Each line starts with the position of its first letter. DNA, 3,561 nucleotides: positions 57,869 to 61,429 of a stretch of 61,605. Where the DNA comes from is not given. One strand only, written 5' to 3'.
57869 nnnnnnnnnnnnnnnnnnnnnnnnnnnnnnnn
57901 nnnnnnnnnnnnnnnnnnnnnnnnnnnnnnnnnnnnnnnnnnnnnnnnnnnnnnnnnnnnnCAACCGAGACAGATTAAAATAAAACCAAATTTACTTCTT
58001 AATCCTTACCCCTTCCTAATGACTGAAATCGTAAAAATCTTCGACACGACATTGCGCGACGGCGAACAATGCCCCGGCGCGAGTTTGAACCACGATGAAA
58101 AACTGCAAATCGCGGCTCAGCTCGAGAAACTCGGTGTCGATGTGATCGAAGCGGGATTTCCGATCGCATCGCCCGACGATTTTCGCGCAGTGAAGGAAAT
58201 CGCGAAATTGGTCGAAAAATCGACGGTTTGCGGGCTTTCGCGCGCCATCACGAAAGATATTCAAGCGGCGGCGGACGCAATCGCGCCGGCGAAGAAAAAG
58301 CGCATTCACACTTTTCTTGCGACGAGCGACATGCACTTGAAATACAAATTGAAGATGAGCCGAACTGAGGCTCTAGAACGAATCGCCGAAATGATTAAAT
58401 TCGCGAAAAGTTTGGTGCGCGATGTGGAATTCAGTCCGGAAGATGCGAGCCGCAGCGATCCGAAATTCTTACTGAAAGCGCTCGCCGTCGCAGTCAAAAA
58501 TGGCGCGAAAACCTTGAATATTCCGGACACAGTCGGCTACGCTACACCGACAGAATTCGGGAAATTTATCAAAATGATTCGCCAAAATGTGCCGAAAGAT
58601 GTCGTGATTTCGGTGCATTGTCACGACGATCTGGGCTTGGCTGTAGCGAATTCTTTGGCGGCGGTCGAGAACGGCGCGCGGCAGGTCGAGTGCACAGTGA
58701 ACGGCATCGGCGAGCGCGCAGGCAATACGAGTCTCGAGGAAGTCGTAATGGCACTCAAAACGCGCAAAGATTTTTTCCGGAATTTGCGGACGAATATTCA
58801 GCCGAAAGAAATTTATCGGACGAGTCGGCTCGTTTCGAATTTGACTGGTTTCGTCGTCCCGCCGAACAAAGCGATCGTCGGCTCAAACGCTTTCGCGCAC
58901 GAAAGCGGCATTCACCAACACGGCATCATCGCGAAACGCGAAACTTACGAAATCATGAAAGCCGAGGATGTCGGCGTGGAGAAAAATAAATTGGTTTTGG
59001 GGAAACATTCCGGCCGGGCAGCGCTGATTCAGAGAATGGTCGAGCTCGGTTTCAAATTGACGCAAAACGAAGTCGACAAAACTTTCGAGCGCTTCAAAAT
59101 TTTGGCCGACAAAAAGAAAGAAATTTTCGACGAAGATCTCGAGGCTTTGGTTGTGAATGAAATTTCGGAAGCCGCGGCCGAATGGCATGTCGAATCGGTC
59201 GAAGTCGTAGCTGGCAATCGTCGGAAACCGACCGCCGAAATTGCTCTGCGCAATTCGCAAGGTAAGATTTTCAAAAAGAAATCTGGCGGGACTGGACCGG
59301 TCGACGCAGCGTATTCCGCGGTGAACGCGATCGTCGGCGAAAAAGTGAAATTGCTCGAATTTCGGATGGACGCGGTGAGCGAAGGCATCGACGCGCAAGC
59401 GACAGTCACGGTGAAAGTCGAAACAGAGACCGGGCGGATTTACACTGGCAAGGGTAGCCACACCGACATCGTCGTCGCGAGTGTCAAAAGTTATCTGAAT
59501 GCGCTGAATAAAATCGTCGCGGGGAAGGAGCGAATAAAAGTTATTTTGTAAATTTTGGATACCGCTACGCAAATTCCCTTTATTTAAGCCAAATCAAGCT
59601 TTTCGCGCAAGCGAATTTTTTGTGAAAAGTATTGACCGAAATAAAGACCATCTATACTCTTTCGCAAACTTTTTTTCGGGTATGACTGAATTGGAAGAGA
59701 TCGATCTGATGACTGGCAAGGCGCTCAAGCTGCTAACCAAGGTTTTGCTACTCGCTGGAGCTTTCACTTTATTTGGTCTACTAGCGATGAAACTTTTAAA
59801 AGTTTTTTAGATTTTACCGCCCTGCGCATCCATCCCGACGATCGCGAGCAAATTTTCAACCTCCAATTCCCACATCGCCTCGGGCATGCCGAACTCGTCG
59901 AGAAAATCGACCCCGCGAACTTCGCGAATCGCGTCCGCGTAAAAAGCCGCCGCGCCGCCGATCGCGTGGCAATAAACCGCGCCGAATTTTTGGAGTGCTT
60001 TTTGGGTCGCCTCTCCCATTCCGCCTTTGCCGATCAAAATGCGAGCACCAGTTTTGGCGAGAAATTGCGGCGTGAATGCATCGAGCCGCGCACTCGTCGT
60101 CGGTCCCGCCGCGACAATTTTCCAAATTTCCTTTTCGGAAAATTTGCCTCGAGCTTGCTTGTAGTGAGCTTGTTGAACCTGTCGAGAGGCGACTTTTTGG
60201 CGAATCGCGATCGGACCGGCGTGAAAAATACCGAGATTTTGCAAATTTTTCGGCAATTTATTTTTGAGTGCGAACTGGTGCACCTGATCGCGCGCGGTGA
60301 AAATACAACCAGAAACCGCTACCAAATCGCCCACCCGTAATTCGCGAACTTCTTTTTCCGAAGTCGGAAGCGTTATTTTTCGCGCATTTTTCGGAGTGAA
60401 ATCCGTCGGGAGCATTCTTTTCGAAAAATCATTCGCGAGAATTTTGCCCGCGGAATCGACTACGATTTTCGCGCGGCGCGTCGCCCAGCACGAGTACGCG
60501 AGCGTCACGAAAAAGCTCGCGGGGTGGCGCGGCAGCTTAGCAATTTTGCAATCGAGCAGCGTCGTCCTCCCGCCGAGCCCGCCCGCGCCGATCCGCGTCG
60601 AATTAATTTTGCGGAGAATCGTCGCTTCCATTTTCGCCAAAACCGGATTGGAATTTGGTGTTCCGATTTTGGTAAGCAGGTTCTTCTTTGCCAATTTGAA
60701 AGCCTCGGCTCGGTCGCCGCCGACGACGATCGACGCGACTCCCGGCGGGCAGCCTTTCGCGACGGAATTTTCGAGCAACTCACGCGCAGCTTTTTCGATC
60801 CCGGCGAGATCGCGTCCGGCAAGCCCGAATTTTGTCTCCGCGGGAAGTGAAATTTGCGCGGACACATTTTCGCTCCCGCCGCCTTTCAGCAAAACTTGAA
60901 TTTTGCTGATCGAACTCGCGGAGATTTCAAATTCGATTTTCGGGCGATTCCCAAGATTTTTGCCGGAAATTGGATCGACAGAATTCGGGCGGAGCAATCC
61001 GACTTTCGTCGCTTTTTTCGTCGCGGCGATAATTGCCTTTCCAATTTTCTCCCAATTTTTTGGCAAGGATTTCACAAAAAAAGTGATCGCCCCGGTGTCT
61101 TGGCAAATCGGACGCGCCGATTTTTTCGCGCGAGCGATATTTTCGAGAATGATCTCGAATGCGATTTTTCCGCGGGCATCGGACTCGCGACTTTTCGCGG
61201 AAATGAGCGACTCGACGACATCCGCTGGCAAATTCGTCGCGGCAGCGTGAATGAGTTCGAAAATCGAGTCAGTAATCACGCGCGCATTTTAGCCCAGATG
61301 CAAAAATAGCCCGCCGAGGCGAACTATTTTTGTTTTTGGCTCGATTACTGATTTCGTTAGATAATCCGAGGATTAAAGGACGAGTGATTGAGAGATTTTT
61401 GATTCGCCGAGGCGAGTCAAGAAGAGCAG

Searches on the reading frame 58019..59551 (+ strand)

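Call 29: search_protein_families(library=pfam, proteins=[window:58019-59551:+], max_evalue=0.001)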
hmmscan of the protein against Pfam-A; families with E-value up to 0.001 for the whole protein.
window:58019-59551:+ (510 aa): 3 families
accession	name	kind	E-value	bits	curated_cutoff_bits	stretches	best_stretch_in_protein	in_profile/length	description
PF00682.25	HMGL-like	-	1.3e-100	336.6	29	1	5-272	2-260/260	HMGL-like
PF08502.15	LeuA_dimer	-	2.6e-35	121.6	24.9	1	368-499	1-130/131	LeuA allosteric (dimerisation) domain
PF22617.1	HCS_D2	-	2.2e-29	102.1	27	1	286-367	1-82/82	Homocitrate synthase post-HMGL domain-like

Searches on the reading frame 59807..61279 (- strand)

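Call 29: search_protein_families(library=pfam, proteins=[window:59807-61279:-], max_evalue=0.001)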
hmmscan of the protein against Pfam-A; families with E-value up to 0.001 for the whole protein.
window:59807-61279:- (490 aa): 2 families
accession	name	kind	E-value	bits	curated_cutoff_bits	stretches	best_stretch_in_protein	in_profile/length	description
PF05681.19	Fumerase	-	6.5e-68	229.4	25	1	4-272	2-269/270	Fumarate hydratase (Fumerase)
PF05683.17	Fumerase_C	-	1.9e-42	145.4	22.2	1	297-488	22-199/205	Fumarase C-terminus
